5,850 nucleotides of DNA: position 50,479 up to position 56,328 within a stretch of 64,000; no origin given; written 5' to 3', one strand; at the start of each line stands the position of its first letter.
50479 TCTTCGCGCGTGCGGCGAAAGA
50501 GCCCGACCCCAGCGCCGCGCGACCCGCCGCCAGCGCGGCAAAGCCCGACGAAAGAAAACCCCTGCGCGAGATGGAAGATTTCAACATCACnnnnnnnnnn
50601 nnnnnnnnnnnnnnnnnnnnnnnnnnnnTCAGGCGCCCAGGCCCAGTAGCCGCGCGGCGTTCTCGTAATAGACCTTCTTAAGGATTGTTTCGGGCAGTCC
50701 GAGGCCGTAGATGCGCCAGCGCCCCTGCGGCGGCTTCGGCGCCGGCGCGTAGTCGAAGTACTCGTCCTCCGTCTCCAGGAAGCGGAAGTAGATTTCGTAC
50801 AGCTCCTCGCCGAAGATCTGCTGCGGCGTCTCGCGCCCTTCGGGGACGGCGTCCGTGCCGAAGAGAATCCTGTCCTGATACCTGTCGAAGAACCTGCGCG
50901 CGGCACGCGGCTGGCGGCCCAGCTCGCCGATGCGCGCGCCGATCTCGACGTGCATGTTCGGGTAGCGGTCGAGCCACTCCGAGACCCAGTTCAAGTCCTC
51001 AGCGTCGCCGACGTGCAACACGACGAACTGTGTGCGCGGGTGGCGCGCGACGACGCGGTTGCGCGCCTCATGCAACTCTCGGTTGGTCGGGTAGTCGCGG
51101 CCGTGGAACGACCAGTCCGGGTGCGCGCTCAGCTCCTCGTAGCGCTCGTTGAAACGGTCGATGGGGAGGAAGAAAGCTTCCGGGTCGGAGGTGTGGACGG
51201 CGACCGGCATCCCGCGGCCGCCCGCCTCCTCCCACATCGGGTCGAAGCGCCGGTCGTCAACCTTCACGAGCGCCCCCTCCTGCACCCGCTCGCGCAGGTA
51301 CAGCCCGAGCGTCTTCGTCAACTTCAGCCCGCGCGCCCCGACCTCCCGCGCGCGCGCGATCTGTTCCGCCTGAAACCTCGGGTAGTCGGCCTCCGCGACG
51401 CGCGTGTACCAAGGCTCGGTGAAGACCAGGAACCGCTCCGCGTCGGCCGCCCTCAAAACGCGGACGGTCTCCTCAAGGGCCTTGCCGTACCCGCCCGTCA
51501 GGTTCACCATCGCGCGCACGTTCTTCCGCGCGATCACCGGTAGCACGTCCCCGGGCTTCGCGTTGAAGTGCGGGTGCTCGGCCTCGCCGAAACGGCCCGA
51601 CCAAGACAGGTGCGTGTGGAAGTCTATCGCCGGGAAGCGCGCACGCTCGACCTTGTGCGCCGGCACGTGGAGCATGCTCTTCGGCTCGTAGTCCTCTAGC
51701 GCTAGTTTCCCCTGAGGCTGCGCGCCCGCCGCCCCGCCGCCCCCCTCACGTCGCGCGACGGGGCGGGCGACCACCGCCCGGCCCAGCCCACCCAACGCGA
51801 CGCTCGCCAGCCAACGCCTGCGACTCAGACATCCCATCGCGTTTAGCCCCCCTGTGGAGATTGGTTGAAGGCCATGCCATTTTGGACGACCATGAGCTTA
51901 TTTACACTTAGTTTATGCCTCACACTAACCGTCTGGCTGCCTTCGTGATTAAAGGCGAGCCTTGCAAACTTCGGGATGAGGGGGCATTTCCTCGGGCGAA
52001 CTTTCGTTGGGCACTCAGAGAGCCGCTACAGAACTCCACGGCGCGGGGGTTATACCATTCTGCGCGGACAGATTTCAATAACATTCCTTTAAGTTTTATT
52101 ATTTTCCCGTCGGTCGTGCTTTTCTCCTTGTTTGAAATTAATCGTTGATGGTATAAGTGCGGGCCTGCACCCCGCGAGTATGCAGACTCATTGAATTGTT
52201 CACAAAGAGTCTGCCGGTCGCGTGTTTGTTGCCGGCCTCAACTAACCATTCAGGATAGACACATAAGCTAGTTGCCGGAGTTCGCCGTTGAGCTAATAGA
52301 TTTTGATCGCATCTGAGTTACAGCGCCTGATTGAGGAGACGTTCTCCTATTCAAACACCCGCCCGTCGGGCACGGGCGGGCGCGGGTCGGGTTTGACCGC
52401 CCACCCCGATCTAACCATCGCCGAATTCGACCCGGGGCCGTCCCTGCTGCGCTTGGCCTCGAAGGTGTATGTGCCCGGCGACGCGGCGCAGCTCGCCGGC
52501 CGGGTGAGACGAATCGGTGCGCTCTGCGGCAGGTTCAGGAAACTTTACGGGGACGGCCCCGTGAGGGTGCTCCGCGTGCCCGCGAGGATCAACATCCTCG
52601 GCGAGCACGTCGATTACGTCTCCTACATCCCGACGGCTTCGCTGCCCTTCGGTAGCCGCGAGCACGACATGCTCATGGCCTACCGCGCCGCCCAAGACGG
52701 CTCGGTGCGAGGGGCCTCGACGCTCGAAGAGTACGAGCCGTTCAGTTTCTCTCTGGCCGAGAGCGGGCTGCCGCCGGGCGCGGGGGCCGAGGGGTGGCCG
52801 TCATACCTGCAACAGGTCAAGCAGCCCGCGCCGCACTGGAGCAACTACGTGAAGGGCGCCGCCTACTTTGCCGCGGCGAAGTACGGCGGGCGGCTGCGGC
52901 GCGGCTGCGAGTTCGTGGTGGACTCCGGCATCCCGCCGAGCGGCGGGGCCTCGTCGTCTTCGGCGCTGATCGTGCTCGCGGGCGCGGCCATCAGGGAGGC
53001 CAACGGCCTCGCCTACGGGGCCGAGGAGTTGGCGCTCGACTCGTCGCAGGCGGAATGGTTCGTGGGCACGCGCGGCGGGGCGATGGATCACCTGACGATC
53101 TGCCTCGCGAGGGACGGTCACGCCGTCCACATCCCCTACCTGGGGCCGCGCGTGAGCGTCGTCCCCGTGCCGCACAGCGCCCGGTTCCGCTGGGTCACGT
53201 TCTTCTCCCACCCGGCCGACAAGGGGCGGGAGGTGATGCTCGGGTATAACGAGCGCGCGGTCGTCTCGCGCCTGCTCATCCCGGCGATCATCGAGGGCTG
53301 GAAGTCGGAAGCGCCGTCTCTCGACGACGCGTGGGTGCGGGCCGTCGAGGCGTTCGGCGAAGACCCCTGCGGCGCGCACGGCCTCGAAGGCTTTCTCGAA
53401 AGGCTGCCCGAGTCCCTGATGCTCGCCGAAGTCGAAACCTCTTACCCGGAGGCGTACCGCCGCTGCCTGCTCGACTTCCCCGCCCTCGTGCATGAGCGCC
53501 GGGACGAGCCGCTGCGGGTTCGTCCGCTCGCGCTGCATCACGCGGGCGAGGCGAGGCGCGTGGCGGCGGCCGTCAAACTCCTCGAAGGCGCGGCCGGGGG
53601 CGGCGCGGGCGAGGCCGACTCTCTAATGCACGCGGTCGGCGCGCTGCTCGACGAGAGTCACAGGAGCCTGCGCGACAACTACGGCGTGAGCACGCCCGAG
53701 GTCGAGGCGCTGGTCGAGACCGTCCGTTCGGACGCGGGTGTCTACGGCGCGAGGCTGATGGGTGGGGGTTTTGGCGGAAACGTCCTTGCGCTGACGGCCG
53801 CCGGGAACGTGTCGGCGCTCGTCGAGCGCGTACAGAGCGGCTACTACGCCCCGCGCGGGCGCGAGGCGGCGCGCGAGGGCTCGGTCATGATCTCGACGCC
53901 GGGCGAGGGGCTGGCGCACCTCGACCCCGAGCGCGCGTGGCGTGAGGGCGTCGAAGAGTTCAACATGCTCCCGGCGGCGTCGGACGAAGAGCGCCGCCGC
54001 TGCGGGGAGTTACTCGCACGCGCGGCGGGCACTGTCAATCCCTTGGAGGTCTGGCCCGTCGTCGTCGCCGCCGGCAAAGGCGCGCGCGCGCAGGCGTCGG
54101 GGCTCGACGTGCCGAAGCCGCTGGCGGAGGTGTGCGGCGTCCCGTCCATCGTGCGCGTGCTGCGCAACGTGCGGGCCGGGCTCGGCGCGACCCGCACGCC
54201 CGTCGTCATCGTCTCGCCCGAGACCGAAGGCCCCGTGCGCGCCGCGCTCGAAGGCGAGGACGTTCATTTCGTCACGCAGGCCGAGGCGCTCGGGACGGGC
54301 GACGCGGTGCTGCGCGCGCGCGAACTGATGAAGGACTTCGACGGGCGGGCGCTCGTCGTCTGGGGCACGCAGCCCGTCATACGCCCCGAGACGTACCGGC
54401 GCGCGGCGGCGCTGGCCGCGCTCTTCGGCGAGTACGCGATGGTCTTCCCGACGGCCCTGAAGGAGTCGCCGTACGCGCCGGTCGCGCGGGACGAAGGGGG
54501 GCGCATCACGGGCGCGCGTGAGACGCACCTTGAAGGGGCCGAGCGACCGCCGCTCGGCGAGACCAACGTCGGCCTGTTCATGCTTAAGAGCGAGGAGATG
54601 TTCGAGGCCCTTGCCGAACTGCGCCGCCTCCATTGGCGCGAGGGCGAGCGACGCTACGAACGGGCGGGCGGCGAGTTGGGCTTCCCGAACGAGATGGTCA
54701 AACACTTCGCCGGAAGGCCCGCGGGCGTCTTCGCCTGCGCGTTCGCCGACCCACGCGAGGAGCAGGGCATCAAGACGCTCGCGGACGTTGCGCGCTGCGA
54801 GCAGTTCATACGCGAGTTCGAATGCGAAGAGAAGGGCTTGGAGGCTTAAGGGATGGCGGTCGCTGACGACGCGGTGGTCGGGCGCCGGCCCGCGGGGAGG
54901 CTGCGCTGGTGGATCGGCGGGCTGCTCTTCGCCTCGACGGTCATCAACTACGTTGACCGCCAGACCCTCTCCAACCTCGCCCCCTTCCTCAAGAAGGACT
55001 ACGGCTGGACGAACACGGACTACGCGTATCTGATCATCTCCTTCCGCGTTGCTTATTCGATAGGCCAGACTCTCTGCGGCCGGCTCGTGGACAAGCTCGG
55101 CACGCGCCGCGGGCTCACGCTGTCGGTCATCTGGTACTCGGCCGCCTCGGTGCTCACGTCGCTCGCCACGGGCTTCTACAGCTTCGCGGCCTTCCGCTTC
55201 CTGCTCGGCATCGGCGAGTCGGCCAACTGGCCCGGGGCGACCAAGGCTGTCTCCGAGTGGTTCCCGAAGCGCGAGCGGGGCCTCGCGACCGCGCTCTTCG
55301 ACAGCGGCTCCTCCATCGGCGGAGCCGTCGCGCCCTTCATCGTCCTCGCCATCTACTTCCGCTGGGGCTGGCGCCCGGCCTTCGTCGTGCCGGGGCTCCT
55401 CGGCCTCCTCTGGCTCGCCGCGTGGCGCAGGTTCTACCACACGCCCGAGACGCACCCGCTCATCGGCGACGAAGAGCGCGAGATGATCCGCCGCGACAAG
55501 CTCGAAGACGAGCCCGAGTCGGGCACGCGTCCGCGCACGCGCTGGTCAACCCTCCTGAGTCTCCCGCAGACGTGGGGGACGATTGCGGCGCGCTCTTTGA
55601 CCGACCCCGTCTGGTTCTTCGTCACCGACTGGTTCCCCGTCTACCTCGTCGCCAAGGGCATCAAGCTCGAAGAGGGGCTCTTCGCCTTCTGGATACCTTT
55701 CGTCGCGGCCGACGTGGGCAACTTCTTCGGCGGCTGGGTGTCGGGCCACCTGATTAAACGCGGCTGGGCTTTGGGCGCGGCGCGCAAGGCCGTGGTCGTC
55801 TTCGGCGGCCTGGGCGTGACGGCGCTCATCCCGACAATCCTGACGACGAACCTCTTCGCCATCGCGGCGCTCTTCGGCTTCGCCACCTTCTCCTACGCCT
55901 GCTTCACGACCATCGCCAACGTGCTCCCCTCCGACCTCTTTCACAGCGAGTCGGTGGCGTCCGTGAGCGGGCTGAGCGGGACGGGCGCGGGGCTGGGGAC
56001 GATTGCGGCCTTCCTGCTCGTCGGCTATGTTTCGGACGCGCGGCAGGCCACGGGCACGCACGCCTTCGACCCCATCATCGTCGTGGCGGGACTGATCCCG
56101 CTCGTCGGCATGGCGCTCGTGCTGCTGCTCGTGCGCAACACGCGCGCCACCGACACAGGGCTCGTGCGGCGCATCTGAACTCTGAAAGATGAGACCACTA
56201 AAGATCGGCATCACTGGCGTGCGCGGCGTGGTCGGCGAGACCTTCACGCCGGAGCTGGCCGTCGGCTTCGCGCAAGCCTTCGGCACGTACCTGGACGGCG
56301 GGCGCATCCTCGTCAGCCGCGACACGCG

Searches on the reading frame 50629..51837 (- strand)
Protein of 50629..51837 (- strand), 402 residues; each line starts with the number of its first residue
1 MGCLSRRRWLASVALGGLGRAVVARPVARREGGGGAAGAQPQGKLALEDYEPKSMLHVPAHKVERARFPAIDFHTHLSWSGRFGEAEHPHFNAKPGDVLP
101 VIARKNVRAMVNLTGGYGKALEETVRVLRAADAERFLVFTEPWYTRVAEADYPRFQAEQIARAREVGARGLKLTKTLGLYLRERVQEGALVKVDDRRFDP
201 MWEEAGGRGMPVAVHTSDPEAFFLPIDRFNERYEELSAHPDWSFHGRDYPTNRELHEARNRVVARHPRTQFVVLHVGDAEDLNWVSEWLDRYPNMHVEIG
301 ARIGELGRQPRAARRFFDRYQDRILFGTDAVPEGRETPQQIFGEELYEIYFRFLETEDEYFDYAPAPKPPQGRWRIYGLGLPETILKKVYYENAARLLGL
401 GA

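Call 11: search_protein_families(library=pfam, proteins=[window:50629-51837:-], max_evalue=0.001)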
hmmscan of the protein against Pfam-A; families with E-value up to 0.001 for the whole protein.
window:50629-51837:- (402 aa): 1 family
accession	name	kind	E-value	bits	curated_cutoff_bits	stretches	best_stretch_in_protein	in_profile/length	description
PF04909.20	Amidohydro_2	-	1.3e-26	94.4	26.4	1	71-400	1-289/289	Amidohydrolase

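Call 63: search_protein_families(library=ncbifam, proteins=[window:50629-51837:-], max_evalue=0.0001)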
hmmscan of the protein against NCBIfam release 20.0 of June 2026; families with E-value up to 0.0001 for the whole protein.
window:50629-51837:- (402 aa): 0 families

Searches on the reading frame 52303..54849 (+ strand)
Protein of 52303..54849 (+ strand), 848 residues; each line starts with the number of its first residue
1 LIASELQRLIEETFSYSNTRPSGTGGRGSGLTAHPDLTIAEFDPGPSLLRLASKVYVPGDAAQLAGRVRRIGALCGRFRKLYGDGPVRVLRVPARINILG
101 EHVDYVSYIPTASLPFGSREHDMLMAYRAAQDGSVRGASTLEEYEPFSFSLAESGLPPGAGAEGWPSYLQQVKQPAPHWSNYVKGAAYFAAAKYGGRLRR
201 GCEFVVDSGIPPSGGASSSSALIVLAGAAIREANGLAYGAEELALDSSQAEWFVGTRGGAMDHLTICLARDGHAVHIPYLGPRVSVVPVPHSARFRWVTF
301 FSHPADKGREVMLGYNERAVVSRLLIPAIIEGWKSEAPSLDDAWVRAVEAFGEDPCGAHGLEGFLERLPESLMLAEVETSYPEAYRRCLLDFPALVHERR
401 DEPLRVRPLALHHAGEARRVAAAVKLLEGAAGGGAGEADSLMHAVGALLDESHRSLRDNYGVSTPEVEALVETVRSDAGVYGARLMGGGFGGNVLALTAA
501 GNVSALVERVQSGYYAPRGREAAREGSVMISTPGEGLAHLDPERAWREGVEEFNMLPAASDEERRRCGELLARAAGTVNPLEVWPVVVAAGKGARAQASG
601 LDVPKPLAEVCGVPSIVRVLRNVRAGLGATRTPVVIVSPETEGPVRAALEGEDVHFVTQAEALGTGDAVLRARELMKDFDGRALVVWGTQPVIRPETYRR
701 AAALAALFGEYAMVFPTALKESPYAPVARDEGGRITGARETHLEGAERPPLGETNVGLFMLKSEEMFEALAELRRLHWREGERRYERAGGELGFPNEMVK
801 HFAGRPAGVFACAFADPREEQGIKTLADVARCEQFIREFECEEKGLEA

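Call 57: search_protein_families(library=pfam, proteins=[window:52303-54849:+], max_evalue=0.001)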
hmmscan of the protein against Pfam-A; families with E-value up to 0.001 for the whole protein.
window:52303-54849:+ (848 aa): 5 families
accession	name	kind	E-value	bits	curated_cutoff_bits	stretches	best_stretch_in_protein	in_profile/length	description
PF00288.32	GHMP_kinases_N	-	1.1e-11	45.2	22.3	1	181-267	1-84/87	GHMP kinases N terminal domain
PF08544.19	GHMP_kinases_C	-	2.2e-09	38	21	1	443-515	11-84/85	GHMP kinases C terminal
PF12804.13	NTP_transf_3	-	1.8e-08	35.2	27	1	586-722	2-127/160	MobA-like NTP transferase domain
PF10509.15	GalKase_gal_bdg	-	1.7e-07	31.1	23.1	1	77-106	2-30/49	Galactokinase galactose-binding signature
PF00483.29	NTP_transferase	-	0.00065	19.8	21.2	1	585-738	2-160/245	Nucleotidyl transferase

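Call 63: search_protein_families(library=ncbifam, proteins=[window:52303-54849:+], max_evalue=0.0001)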
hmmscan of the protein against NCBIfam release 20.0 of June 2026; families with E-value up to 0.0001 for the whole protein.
window:52303-54849:+ (848 aa): 19 families
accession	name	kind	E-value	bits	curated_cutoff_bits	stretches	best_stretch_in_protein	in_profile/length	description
TIGR00131.1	gal_kin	equivalog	1.8e-42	145.6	226.65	1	76-521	6-373/388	galactokinase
NF003006.0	PRK03817.1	equivalog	2.3e-33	115.6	443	2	442-516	258-331/352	galactokinase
NF003705.0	PRK05322.1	equivalog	2.7e-33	115.2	385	2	440-522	291-373/388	galactokinase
NF003472.0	PRK05101.1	equivalog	1.7e-32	112.8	499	2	77-291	10-203/382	galactokinase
NF010934.1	PRK14354.1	equivalog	3.3e-20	72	450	1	586-774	3-185/447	bifunctional UDP-N-acetylglucosamine diphosphorylase/glucosamine-1-phosphate N-acetyltransferase GlmU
NF001816.0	PRK00555.1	equivalog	7.1e-19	68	509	1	437-512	264-338/363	galactokinase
NF010935.0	PRK14355.1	equivalog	8.2e-19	67.6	718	1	585-838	6-244/459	bifunctional UDP-N-acetylglucosamine diphosphorylase/glucosamine-1-phosphate N-acetyltransferase GlmU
TIGR01173.1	glmU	equivalog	4.6e-18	65.3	366.85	1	586-775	4-186/452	bifunctional UDP-N-acetylglucosamine diphosphorylase/glucosamine-1-phosphate N-acetyltransferase GlmU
NF010933.0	PRK14353.1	equivalog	3.3e-17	62.2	505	1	585-774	8-192/453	bifunctional UDP-N-acetylglucosamine diphosphorylase/glucosamine-1-phosphate N-acetyltransferase GlmU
NF010938.0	PRK14358.1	equivalog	2.7e-15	55.9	500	1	580-762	7-182/481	bifunctional N-acetylglucosamine-1-phosphate uridyltransferase/glucosamine-1-phosphate acetyltransferase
NF010940.0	PRK14360.1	equivalog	5.2e-14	51.6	602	1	587-702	6-116/452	bifunctional UDP-N-acetylglucosamine diphosphorylase/glucosamine-1-phosphate N-acetyltransferase GlmU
NF010932.0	PRK14352.1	equivalog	1.2e-13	50.6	611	1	586-775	10-197/488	bifunctional UDP-N-acetylglucosamine diphosphorylase/glucosamine-1-phosphate N-acetyltransferase GlmU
NF010936.0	PRK14356.1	equivalog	1.4e-12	47.3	666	1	586-773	9-191/456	bifunctional UDP-N-acetylglucosamine diphosphorylase/glucosamine-1-phosphate N-acetyltransferase GlmU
NF006986.0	PRK09451.1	equivalog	2.3e-11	43.2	725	1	586-774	9-188/456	bifunctional UDP-N-acetylglucosamine diphosphorylase/glucosamine-1-phosphate N-acetyltransferase GlmU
TIGR00549.1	mevalon_kin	equivalog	1.1e-10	41.5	163.05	1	442-497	223-276/276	mevalonate kinase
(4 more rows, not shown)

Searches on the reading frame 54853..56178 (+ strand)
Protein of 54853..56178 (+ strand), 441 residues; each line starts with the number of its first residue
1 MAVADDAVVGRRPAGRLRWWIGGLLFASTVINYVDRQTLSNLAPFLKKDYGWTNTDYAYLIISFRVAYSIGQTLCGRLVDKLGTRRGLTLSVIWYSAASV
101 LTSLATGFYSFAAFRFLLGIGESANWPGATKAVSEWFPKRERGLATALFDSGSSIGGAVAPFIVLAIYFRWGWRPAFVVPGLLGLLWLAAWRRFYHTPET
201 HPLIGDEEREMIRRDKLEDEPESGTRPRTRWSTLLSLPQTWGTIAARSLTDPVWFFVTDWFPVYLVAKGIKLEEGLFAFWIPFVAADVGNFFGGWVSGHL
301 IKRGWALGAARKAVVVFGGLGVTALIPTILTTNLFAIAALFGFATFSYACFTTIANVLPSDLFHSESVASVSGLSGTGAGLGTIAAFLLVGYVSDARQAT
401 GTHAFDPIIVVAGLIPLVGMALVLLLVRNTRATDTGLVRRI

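Call 57: search_protein_families(library=pfam, proteins=[window:54853-56178:+], max_evalue=0.001)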
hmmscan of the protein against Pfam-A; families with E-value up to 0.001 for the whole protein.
window:54853-56178:+ (441 aa): 2 families
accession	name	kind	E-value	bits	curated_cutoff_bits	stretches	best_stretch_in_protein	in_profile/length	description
PF07690.21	MFS_1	-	1.2e-55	189.3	33.4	2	25-303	1-268/347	Major Facilitator Superfamily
PF00083.30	Sugar_tr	-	2.1e-13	50.4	22.3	1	44-191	32-188/452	Sugar (and other) transporter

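Call 63: search_protein_families(library=ncbifam, proteins=[window:54853-56178:+], max_evalue=0.0001)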
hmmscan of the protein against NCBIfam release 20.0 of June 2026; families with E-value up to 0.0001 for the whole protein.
window:54853-56178:+ (441 aa): 45 families (the best 25 are shown)
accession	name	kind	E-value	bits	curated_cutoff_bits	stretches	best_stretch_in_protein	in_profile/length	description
TIGR00893.1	2A0114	subfamily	2.5e-69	234.2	395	1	29-425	3-398/399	D-galactonate transporter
TIGR00881.1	2A0104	subfamily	3.1e-53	181.2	407.75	1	29-395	4-371/379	phosphoglycerate transporter protein PgtP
TIGR00895.1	2A0115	subfamily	4.1e-23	82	418.55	1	12-385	9-393/398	aromatic acid/H+ symport family MFS transporter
TIGR00894.1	2A0114euk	subfamily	9.3e-21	73.9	626.45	1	47-395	68-421/465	Na(+)-dependent inorganic phosphate cotransporter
NF008963.0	PRK12307.1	equivalog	1.9e-18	66.9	637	1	45-201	43-196/426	MFS transporter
NF053517.1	HbztTptrPcaK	equivalog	3.6e-18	65.7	770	1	7-189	6-188/437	4-hydroxybenzoate transporter PcaK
NF008586.0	PRK11551.1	equivalog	4.5e-18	65.4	410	1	24-417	19-393/406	3-(3-hydroxy-phenyl)propionate transporter MhpT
NF008661.1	PRK11663.1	subfamily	1.7e-17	63.6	564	1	26-416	36-424/439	MFS transporter family glucose-6-phosphate receptor UhpC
TIGR00891.1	2A0112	subfamily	2.4e-17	63.1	552.9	1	46-375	38-369/405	sialate:H+ symport family MFS transporter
NF008433.0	PRK11273.1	equivalog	1.3e-16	60.8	748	1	16-425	25-436/452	glycerol-3-phosphate transporter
TIGR00712.1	glpT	equivalog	5.3e-16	58.7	632.55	1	16-415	25-425/440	glycerol-3-phosphate transporter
NF047787.1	PhglyTportPgtP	equivalog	7.3e-16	58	750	1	26-376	35-391/451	phosphoglycerate transporter PgtP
TIGR00886.1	2A0108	subfamily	8.6e-16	58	311.7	1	39-177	20-169/368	NarK family nitrate/nitrite MFS transporter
NF003024.0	PRK03893.1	subfamily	3.7e-15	55.7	604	1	46-201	47-199/497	sialate:H+ symport family MFS transporter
TIGR00890.1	2A0111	subfamily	1.3e-13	50.7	374.85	1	18-211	1-188/377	oxalate/formate antiport family MFS transporter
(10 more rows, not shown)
